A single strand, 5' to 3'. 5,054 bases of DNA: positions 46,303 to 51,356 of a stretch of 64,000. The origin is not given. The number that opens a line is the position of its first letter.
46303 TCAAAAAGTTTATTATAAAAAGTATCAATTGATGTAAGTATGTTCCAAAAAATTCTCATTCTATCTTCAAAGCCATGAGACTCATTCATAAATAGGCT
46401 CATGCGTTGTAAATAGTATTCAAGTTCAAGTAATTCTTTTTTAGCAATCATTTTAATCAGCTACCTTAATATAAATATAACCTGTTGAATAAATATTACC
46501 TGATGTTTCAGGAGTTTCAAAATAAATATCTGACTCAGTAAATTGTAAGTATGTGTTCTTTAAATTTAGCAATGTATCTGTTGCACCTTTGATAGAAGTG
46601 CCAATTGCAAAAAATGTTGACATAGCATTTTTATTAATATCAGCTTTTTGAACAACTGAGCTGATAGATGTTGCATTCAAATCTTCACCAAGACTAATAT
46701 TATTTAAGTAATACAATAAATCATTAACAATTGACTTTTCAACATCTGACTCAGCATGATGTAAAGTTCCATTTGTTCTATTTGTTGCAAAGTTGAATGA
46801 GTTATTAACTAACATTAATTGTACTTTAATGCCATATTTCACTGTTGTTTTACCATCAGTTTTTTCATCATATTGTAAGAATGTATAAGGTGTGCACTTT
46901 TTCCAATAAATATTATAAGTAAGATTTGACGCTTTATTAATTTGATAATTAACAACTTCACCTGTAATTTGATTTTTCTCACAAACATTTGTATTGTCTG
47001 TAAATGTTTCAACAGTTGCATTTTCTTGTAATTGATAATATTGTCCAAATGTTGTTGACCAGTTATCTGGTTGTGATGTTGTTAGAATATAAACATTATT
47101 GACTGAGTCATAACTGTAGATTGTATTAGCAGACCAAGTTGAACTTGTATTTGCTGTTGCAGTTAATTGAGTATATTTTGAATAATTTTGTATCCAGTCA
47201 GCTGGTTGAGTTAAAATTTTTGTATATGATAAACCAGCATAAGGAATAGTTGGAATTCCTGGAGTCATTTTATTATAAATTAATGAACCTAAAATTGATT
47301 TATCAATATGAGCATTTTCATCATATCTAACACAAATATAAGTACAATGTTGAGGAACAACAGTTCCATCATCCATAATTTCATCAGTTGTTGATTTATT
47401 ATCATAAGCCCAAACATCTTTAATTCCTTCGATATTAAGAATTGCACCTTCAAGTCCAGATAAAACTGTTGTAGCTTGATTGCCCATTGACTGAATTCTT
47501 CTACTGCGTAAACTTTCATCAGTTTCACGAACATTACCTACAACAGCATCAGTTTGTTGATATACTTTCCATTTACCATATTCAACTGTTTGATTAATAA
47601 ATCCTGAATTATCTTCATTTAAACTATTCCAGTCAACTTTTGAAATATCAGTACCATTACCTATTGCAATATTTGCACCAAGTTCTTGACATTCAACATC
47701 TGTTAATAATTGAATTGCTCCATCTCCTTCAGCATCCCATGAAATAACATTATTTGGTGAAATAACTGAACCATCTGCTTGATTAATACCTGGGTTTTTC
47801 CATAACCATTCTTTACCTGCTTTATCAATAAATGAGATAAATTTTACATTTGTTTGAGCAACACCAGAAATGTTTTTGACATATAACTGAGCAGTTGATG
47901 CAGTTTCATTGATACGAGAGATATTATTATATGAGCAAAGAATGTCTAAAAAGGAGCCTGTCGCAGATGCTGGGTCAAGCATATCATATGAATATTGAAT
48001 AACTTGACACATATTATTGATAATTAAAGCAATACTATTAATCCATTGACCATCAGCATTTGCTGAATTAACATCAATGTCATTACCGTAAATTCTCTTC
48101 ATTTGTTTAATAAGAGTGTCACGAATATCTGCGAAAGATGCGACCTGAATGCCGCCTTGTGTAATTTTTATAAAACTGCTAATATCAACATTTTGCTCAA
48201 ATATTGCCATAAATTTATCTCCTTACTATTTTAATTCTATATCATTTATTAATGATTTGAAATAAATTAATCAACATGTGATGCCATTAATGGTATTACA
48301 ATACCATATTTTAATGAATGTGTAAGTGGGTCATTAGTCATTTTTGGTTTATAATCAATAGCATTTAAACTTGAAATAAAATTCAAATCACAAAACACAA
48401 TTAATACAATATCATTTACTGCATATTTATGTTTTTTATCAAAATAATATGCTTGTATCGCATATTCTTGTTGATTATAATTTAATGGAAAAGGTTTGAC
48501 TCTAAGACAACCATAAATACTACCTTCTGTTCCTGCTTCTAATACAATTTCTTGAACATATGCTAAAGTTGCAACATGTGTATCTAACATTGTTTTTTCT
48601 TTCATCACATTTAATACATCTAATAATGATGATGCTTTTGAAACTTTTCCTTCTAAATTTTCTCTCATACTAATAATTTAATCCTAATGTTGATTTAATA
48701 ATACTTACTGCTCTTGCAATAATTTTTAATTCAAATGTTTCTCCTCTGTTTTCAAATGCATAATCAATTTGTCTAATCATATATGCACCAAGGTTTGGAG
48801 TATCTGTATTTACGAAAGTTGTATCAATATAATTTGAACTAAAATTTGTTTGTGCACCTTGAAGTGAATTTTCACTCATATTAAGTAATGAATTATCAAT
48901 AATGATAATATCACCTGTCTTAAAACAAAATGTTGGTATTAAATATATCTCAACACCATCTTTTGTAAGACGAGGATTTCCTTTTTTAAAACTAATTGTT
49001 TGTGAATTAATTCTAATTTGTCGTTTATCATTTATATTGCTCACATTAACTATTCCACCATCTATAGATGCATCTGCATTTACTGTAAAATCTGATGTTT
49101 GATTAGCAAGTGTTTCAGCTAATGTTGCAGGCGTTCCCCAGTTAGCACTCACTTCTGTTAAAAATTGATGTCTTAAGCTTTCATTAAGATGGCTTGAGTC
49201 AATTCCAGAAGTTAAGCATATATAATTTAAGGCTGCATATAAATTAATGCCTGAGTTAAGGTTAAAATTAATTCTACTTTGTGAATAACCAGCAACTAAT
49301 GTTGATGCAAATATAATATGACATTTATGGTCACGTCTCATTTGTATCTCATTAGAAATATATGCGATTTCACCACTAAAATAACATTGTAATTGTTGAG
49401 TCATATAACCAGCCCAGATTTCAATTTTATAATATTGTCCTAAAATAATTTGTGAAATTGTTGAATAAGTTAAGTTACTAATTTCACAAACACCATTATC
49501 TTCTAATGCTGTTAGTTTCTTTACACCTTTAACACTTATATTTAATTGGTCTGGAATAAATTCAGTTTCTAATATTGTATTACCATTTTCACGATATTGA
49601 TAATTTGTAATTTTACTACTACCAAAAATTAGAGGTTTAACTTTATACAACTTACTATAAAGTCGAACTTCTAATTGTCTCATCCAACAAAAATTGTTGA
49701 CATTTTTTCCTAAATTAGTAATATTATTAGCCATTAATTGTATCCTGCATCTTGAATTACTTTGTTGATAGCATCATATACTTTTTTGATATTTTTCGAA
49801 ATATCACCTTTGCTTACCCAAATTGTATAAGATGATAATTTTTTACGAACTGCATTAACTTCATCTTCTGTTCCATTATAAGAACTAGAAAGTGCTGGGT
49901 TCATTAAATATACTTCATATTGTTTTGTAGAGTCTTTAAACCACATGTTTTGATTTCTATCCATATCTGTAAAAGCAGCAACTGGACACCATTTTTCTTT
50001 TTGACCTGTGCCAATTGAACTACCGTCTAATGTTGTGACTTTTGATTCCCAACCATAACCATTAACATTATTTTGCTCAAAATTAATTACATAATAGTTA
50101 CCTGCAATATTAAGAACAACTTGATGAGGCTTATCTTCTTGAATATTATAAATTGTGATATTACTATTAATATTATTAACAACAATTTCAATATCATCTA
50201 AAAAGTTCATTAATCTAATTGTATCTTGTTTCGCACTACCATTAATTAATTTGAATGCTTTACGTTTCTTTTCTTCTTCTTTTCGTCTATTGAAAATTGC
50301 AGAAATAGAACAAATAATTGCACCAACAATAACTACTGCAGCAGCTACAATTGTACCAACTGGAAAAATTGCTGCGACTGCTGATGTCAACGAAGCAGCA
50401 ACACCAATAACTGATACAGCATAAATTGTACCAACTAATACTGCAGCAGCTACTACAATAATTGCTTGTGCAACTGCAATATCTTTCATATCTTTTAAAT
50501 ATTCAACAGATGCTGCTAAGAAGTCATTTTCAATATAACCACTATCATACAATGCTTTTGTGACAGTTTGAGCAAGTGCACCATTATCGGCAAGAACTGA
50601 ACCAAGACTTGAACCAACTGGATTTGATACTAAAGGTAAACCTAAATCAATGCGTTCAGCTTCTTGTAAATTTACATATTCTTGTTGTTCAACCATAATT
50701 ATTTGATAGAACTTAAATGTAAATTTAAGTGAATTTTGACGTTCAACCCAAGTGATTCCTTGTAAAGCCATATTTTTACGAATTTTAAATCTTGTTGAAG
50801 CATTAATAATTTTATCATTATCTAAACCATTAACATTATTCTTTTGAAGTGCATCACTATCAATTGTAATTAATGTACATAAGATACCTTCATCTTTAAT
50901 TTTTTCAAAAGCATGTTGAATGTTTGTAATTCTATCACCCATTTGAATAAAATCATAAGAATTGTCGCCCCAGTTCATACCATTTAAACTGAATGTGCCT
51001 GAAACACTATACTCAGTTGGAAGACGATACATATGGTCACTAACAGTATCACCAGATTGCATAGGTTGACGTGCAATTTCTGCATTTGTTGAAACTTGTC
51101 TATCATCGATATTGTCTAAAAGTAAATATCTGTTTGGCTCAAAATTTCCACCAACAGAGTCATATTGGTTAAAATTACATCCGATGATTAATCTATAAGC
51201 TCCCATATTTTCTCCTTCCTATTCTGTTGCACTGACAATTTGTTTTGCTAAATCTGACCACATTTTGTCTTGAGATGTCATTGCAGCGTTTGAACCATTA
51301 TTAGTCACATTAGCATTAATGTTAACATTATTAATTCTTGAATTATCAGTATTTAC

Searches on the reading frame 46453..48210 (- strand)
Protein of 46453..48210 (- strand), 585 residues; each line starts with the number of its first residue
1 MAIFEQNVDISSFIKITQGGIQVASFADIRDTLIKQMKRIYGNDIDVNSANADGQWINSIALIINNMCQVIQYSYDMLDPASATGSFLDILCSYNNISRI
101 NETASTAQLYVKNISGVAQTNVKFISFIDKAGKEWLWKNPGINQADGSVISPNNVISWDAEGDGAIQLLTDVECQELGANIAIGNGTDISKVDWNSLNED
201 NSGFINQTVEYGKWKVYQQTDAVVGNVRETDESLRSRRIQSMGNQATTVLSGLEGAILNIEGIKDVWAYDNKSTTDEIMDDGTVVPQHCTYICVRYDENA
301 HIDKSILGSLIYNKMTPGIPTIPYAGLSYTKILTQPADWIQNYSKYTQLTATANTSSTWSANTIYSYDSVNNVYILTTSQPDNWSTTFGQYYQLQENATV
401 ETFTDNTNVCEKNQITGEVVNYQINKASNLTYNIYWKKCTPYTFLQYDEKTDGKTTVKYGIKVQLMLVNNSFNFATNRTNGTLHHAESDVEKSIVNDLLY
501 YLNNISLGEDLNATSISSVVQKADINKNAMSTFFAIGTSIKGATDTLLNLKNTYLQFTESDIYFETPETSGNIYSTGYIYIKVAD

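Call 49: search_protein_families(library=phrogs, proteins=[window:46453-48210:-], max_evalue=0.001)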
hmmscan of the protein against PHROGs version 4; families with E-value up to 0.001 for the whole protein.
window:46453-48210:- (585 aa): 1 family
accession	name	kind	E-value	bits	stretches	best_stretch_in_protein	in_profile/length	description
phrog_6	-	tail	1.7e-26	94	1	16-284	62-282/548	baseplate wedge subunit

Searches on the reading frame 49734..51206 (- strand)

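Call 49: search_protein_families(library=phrogs, proteins=[window:49734-51206:-], max_evalue=0.001)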
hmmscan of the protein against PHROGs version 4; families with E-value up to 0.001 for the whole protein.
window:49734-51206:- (490 aa): 2 families
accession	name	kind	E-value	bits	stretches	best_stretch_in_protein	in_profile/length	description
phrog_817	-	tail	9.5e-11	42.5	1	31-176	21-150/200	tail fiber protein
phrog_1517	-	lysis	0.00017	22.3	1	27-71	13-57/202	endolysin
